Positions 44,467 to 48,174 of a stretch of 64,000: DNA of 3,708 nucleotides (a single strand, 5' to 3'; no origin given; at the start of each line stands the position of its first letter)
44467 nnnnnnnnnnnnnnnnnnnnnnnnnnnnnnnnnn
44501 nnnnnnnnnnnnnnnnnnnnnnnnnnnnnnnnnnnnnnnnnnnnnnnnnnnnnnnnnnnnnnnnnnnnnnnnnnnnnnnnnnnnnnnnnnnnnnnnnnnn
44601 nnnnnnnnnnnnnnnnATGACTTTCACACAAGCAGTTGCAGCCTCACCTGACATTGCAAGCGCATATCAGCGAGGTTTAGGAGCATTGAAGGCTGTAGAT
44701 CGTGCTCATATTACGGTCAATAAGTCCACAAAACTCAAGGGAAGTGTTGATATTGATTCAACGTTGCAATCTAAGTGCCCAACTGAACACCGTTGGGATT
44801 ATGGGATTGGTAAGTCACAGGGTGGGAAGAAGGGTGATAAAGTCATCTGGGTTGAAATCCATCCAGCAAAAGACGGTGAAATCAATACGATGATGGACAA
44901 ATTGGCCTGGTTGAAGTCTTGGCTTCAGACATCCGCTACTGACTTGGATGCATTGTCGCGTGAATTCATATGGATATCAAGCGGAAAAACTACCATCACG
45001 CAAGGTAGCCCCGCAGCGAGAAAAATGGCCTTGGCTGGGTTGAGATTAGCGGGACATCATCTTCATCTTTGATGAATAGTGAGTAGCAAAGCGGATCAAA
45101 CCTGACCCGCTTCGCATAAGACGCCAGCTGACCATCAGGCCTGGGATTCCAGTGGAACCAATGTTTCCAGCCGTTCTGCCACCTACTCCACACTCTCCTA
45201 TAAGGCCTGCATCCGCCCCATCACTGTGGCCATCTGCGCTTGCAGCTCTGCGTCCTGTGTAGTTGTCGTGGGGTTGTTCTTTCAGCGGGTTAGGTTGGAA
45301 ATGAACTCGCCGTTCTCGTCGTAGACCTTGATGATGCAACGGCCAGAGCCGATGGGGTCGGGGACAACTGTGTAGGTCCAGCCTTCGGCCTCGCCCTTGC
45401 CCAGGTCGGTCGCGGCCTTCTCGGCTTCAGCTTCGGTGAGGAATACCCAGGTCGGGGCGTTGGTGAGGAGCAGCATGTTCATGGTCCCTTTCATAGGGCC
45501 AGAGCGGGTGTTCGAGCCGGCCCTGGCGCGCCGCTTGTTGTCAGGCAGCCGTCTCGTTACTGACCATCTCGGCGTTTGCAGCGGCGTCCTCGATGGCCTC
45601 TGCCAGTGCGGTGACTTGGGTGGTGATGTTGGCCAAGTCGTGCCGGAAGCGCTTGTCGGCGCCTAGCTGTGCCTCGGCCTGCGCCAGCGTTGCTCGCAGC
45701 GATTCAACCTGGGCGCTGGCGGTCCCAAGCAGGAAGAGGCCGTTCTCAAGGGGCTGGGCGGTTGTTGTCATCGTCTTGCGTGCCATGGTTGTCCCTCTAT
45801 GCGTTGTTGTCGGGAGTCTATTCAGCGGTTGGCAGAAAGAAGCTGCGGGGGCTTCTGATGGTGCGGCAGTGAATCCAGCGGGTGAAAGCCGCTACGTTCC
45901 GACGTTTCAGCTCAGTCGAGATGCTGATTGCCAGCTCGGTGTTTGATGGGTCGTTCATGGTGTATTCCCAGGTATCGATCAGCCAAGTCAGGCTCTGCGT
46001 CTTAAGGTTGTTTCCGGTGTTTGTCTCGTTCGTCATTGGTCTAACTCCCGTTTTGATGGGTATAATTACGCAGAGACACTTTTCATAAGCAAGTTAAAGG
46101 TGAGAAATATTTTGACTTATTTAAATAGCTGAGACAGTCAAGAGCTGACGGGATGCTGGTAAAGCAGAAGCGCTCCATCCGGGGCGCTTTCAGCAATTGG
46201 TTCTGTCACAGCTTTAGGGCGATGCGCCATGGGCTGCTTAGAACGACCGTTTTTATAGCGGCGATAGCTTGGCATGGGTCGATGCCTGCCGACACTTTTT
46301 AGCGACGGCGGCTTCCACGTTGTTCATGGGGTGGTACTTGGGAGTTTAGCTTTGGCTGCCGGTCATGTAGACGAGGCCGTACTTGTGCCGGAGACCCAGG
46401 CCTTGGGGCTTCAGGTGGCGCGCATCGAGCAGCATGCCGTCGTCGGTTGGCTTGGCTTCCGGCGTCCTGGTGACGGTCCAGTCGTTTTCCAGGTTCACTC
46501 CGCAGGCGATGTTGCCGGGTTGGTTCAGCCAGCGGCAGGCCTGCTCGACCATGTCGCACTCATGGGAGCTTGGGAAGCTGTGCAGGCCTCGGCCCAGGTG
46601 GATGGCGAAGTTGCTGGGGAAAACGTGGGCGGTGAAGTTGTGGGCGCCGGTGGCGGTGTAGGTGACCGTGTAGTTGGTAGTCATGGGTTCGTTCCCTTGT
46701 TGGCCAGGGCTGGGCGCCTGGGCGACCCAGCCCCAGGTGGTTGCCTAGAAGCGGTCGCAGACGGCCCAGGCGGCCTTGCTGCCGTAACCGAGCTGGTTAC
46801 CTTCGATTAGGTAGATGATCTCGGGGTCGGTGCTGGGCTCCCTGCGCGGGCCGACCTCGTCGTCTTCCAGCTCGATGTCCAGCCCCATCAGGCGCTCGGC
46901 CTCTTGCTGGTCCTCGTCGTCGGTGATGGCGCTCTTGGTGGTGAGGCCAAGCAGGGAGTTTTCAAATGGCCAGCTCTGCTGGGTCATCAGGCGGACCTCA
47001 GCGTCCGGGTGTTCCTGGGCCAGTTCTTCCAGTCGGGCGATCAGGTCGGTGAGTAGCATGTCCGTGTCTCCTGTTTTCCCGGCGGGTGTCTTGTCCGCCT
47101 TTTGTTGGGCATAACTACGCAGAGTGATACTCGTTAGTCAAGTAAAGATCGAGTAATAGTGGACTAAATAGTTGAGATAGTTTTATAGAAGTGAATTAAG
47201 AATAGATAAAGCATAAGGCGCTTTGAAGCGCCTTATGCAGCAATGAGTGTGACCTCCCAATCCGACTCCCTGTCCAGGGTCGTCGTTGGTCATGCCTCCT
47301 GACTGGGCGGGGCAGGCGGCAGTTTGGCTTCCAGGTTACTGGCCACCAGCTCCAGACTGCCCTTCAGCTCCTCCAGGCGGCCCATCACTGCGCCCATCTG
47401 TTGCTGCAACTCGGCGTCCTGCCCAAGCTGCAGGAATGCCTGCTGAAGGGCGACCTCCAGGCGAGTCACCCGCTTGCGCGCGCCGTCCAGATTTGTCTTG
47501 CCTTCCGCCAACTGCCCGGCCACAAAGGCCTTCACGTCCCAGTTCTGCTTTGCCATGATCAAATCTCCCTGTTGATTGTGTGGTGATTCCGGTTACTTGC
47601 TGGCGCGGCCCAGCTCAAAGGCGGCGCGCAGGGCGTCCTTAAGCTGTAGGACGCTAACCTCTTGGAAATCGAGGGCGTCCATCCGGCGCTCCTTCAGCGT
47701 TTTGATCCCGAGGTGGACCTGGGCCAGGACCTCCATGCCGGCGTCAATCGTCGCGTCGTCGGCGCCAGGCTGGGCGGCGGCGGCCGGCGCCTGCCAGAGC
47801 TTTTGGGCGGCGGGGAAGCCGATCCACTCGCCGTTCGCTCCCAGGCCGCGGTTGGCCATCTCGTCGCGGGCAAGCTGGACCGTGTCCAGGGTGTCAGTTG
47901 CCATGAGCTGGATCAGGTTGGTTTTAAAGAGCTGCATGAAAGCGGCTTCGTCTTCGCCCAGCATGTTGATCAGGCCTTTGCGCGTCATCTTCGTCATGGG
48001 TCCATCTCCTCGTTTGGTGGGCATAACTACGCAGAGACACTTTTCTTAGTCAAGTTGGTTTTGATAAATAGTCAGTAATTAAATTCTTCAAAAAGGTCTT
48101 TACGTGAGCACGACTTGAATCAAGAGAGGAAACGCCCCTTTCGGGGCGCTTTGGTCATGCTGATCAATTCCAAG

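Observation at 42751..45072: Three-gene coupled operon (coiled-coil protein, AAA_21-type ABC ATPase, 151-aa protein): candidate uncharacterised abortive-infection/defence module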

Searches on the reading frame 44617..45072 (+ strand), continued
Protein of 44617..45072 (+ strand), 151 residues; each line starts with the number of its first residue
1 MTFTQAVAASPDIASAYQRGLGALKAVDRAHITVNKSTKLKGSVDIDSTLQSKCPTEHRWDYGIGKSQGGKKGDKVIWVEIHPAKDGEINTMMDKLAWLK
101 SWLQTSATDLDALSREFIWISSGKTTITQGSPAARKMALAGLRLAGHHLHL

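Call 41: search_protein_families(library=padloc, proteins=[L021:12779-14887:+, L025:2168-5599:+, L064:12333-13202:-, L053:8452-9225:+, L016:8481-12092:+, L039:5369-6499:+, L062:4230-5216:-, L071:4591-6228:-, L043:9358-10482:+, L059:10920-13031:+], max_evalue=0.00001)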
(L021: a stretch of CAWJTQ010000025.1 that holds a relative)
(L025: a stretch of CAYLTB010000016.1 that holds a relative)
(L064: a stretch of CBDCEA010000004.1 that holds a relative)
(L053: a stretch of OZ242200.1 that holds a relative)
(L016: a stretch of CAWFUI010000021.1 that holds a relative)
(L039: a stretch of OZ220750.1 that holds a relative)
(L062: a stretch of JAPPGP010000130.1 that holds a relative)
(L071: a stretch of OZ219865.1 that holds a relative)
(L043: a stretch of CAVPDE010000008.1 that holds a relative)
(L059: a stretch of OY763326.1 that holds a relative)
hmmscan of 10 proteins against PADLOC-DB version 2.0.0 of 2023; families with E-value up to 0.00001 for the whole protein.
L021:12779-14887:+ (703 aa): 31 families (the best 25 are shown)
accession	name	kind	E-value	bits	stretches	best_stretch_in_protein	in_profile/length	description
PDLC04138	mad6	-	5.7e-38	129.2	1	108-355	30-262/659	mads_6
PDLC04042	PD-T4-6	-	2.2e-36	124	1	127-349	8-211/292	-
PDLC04053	PD-T4-6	-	6e-32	109.3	1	128-336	9-198/311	-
PDLC04061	PD-T4-6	-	1e-29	102.4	1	125-344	13-217/510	-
PDLC04054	PD-T4-6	-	4.6e-29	99.9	1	130-351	12-214/347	-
PDLC02512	PglW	-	7.4e-28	95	2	128-281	515-663/1403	PglW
PDLC04041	PD-T4-6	-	2e-27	94.5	1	129-336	29-221/443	-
PDLC04052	PD-T4-6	-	2.8e-26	90.8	1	127-346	8-211/496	-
PDLC04047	PD-T4-6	-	8.9e-26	88.7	1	128-346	10-208/327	-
PDLC01088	C3a189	-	5.5e-25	86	1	133-350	2-208/840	kinase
PDLC04039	PD-T4-6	-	9.5e-25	85.5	1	128-336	14-202/458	-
PDLC04057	PD-T4-6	-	2e-24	84.4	1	128-343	8-203/443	-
PDLC04043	PD-T4-6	-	4.2e-24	83.4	1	127-336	14-204/452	-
PDLC04044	PD-T4-6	-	1.7e-23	81.4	1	128-346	32-236/372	-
PDLC04060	PD-T4-6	-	5.6e-23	79.6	1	128-336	8-196/486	-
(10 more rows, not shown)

L025:2168-5599:+ (1144 aa): 50 families (the best 25 are shown)
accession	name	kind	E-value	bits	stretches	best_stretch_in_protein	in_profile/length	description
PDLC03601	REase_MTase_IIG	-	4.1e-65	218.3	2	388-636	326-559/1110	Type IIG restriction enzyme-methyltransferase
PDLC03612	REase_MTase_IIG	-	1e-56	190.9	2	728-1141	805-1246/1247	Type IIG restriction enzyme-methyltransferase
PDLC03596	REase_MTase_IIG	-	2.4e-44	149.7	3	503-944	537-936/1148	Type IIG restriction enzyme-methyltransferase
PDLC03250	MTase_II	-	4.4e-29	99.7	1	729-1139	340-769/775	Type II methyltransferase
PDLC03348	MTase_II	-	6e-29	99.1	2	730-952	347-565/727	Type II methyltransferase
PDLC03604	REase_MTase_IIG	-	5.1e-28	95.6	2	728-1063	533-907/1011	Type IIG restriction enzyme-methyltransferase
PDLC03628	REase_MTase_IIG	-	3.8e-25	86.2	2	506-637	493-631/1100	Type IIG restriction enzyme-methyltransferase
PDLC03245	MTase_II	-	3.9e-25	86.4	1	727-1032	156-477/577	Type II methyltransferase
PDLC03313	MTase_II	-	7.7e-23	78.8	2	727-820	142-234/563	Type II methyltransferase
PDLC03335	MTase_II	-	7.2e-22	75.8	1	723-845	189-312/607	Type II methyltransferase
PDLC03347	MTase_II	-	1.4e-19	68.2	2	1048-1139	386-478/488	Type II methyltransferase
PDLC03609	REase_MTase_IIG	-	5.2e-18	62.2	2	430-600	355-509/1066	Type IIG restriction enzyme-methyltransferase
PDLC02643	DrmMI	-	1.4e-17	60.8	1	440-596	548-690/1347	DrmMI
PDLC02521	PglX|PglXI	-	3.4e-17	59.7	1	712-832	466-584/1174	PglX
PDLC03226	MTase_II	-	7.8e-16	55.8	2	893-1129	327-573/579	Type II methyltransferase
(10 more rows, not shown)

L064:12333-13202:- (290 aa): 0 families

L053:8452-9225:+ (258 aa): 0 families

L016:8481-12092:+ (1204 aa): 22 families
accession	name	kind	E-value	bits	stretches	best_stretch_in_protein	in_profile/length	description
PDLC00037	DruE3|DruE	-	3.6e-82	275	2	9-648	8-675/2055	SNF2 family N-terminal domain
PDLC00035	DruE3|DruE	-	2.3e-71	239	2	6-279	6-305/1460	SNF2 family N-terminal domain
PDLC00013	DruE1|DruE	-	3.4e-70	235.4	3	923-1068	1036-1182/1776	SNF2 family N-terminal domain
PDLC00015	DruE2|DruE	-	7.1e-70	234.1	3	929-1072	1132-1274/1887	SNF2 family N-terminal domain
PDLC00051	DruE4|DruE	-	4e-63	211.6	3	928-1066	1086-1222/1829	SNF2 family N-terminal domain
PDLC00014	DruE2|DruE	-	1.6e-62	209.5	3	927-1084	1160-1315/1928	SNF2 family N-terminal domain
PDLC00036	DruE3|DruE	-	2.9e-59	198.4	2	5-307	3-314/2023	SNF2 family N-terminal domain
PDLC02503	BrxHI|BrxHII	-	5.8e-24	82.4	2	96-278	29-198/698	BrxHI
PDLC02896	DpdJ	-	1.7e-22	77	2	191-273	329-412/1487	DpdJ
PDLC03960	SngC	-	2.9e-21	73.9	1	101-274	35-196/720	-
PDLC02501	BrxHI|BrxHII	-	4.6e-17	59.4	1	96-279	28-200/925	BrxHI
PDLC02897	DpdJ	-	3.7e-15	52.8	1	99-273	107-286/1570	DpdJ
PDLC02569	DrmA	-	1.4e-13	47.6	1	967-1038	828-898/1095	DrmA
PDLC02898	DpdJ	-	2e-09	34.8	0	195-275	345-425/506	DpdJ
PDLC02893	DpdJ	-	2e-09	34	0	195-274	345-424/876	DpdJ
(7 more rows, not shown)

L039:5369-6499:+ (377 aa): 0 families

L062:4230-5216:- (329 aa): 0 families

L071:4591-6228:- (546 aa): 0 families

L043:9358-10482:+ (375 aa): 7 families
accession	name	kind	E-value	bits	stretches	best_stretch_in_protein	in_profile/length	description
PDLC01075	C3a139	-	1.3e-15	54.9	1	15-252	191-396/948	HKD+Snf2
PDLC02623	DrmD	-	2.3e-10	36.9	0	69-132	120-185/1040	DrmD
PDLC02619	DrmD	-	8.9e-10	35.3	1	56-204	40-208/872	DrmD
PDLC04556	PDC-M27C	-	1.2e-06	25.1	0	143-221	187-272/892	-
PDLC02622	DrmD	-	2.7e-06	24.5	0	57-132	131-206/422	DrmD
PDLC02843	DpdE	-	4.4e-06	22.9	1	72-194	180-302/1091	DpdE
PDLC02852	DpdE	-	4.6e-06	22.8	0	152-192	579-619/905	DpdE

L059:10920-13031:+ (704 aa): 0 families

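Call 53: search_solved_structures(query=A1, max_evalue=1)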
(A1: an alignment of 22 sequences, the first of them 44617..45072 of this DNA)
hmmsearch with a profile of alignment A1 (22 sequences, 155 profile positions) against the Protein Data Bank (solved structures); distinct sequences matched with E-value up to 1: 0.

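Call 72: search_dna_similar(query=window:44617-45072:+, collection=plasmids, mode=protein, max_evalue=0.001, max_rows=15)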
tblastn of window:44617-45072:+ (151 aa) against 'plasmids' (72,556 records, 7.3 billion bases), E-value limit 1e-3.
Records with a match: 1; places in all: 1; records where one place covers at least 80% of the query: 1.
Best place of each record, by identity: <60% 1.
By first word of the organism name: Opitutaceae 1.
By predicted mobility (MOB-suite, as given by PLSDB): mobilizable 1.
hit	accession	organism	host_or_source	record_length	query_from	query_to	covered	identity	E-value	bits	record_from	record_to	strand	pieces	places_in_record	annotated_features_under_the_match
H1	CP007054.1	Opitutaceae bacterium TAV5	-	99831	1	137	91%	38.0%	5e-20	92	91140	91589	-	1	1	none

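Call 73: search_dna_similar(query=window:44617-45072:+, collection=phages, mode=protein, max_evalue=0.001, max_rows=15)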
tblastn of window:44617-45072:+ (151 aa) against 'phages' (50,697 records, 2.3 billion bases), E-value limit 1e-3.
No match.

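Call 74: get_annotated_region(hit=H1, flank=7000)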
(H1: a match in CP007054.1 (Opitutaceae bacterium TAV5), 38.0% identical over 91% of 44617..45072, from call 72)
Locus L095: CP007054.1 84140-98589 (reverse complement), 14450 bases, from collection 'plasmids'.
description: Opitutaceae bacterium TAV5 plasmid, complete sequence
organism: Opitutaceae bacterium TAV5 (NCBI taxid 794903)
taxonomy: Bacteria; Verrucomicrobiota; Opitutia; Opitutales; Opitutaceae; ; Opitutaceae bacterium TAV5
host: -; source: -; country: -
typing (MOB-suite, as given by PLSDB): mobilizable; replicon rep_cluster_253; relaxase MOBF
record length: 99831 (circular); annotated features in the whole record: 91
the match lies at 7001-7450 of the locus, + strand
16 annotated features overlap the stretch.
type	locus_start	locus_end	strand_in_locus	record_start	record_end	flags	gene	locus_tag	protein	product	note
CDS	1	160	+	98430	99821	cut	-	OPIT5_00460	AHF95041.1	hypothetical protein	-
CDS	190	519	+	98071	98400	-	-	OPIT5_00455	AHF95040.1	hypothetical protein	-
CDS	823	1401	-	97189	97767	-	-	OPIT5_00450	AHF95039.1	hypothetical protein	-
CDS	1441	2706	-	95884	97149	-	-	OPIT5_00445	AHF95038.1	hypothetical protein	-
CDS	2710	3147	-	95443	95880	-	-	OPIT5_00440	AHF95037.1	family S24 peptidase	-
CDS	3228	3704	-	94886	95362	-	-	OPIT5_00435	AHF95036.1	hypothetical protein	-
CDS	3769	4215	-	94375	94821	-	-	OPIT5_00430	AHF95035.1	hypothetical protein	-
CDS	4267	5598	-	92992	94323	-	-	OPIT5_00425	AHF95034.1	hypothetical protein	-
CDS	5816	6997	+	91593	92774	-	-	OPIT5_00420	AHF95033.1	hypothetical protein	-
CDS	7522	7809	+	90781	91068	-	-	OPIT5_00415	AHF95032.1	LysR family transcriptional regulator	-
CDS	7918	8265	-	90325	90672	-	-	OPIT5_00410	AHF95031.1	hypothetical protein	-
CDS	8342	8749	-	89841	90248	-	-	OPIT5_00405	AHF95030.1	mucin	-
CDS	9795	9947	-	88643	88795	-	-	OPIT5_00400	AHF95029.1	hypothetical protein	-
CDS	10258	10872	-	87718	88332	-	-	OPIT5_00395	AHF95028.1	hypothetical protein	-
CDS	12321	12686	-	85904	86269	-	-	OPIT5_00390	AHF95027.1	hypothetical protein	-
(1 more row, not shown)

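Call 75: fold_search(model_id=the predicted structure, library=pdb)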
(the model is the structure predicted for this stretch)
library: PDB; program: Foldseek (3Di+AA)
matches with E <= 10: 1197; with E <= 0.001: 0
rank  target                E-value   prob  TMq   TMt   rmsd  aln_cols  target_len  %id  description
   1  6xl1_A                4.3e-03  0.97  0.35  0.16  12.0       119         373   12  crystal structure of cA4-activated Card1(D294N) (released 2020-12-30)
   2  8dgc_A                4.9e-03  0.97  0.34  0.04   7.1       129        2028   12  Avs3 bound to phage PhiV-1 terminase (released 2022-08-03)
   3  8z4i_B                2.2e-02  0.95  0.34  0.15   4.0        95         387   18  crystal structure of Cdn1 in complex with cA3 (released 2026-02-04)
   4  7f6l_A                3.6e-02  0.63  0.31  0.20   7.6       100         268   15  Crystal structure of human MUS81-EME2 complex (released 2022-03-02)
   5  1esg_B                5.7e-02  0.69  0.39  0.30   6.2       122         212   11  RESTRICTION ENDONUCLEASE BAMHI BOUND TO A NON-SPECIFIC DNA. (released 2000-05-31)
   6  7vgq_A                6.9e-02  0.18  0.24  0.04  11.5       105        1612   16  Cryo-EM structure of Machupo virus polymerase L in complex with matrix protein Z (released 2021-09-29)
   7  6ixv_H                7.8e-02  0.54  0.33  0.30   4.7       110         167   13  Crystal structure of SH3BP5-Rab11a (released 2019-03-20)
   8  7elc_A                7.8e-02  0.23  0.24  0.04  11.6       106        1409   19  Structure of monomeric complex of MACV L bound to Z and 3'-vRNA (released 2021-05-05)
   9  2bam_B                9.5e-02  0.60  0.38  0.29   6.1       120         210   12  RESTRICTION ENDONUCLEASE BAMHI COMPLEX WITH DNA AND CALCIUM IONS (PRE-REACTIVE COMPLEX). (released 1999-10-31)
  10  1bam                  1.1e-01  0.33  0.30  0.24   9.4       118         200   14  STRUCTURE OF RESTRICTION ENDONUCLEASE BAMHI PHASED AT 1.95 ANGSTROMS RESOLUTION BY MAD ANALYSIS (released 1995-02-27)
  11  2inb                  1.2e-01  0.82  0.38  0.43   4.2        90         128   10  Crystal structure of an XisH family protein (ZP_00107633.1) from Nostoc punctiforme PCC 73102 at 1.60 A resolution (released 2006-10-24)
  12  3bm3_A                1.4e-01  0.72  0.29  0.19   3.7        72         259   12  Restriction endonuclease PspGI-substrate DNA complex (released 2008-09-16)
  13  8z4i_A                1.4e-01  0.69  0.31  0.13   4.2        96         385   10  crystal structure of Cdn1 in complex with cA3 (released 2026-02-04)
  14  5w0z_A                1.4e-01  0.28  0.22  0.08   7.6        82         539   12  Crystal structure of MBP fused activation-induced cytidine deaminase (AID) (released 2017-08-16)
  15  8dgf_B                1.4e-01  0.20  0.26  0.04   8.7       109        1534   10  Avs4 bound to phage PhiV-1 portal (released 2022-08-03)
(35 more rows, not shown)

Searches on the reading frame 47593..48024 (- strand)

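Call 17: search_protein_families(library=pfam, proteins=[window:47593-48024:-], max_evalue=0.01)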
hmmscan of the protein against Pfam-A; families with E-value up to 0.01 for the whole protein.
window:47593-48024:- (143 aa): 1 family
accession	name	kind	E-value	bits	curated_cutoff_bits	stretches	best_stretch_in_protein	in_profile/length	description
PF21841.1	DUF6900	-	8.1e-15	54.9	24.1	1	97-142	6-51/52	Family of unknown function (DUF6900)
